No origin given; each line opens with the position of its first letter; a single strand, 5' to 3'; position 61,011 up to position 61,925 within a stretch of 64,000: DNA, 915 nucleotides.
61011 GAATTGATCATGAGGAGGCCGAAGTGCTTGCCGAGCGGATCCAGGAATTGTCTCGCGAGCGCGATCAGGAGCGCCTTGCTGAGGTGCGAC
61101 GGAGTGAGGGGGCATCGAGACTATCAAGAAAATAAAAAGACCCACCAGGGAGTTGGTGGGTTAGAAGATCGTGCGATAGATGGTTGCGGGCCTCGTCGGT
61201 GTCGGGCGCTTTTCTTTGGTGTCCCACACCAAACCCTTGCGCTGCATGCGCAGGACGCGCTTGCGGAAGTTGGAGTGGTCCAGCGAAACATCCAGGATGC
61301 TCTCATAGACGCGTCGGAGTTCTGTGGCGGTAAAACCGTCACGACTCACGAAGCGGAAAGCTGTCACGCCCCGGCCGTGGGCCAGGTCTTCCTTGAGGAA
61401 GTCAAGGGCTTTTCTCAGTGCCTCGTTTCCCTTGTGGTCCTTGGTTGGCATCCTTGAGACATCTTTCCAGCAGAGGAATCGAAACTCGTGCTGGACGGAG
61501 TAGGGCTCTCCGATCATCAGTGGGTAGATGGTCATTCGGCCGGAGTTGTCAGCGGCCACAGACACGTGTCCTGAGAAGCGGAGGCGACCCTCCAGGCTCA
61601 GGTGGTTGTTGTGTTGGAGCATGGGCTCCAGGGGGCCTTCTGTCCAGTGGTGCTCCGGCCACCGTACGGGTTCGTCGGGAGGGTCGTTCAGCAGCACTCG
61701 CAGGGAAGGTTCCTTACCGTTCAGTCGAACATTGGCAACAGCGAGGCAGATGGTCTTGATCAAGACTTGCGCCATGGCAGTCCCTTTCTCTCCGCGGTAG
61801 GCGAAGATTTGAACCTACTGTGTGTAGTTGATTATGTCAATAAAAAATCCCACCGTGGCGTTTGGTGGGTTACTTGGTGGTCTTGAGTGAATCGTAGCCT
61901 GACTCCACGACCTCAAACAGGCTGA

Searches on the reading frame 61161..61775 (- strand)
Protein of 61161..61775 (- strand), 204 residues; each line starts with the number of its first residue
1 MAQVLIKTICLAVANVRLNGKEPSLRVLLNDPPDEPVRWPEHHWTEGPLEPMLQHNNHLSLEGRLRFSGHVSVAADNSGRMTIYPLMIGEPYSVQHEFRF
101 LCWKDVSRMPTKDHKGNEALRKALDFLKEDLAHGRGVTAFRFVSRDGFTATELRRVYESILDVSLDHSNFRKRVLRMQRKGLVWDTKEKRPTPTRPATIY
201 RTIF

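Call 103: search_protein_families(library=pfam, proteins=[window:61161-61775:-], max_evalue=0.001)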
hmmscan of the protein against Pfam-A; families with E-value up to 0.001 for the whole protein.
window:61161-61775:- (204 aa): 2 families
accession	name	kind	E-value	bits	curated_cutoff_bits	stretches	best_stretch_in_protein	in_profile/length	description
PF21906.2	NrtR_WHD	-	7.6e-14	52.1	27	1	147-201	8-60/61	NrtR DNA-binding winged helix domain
PF19368.5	AraR_C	-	0.0001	22.9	23.8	1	146-201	11-65/82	AraR C-terminal winged HTH domain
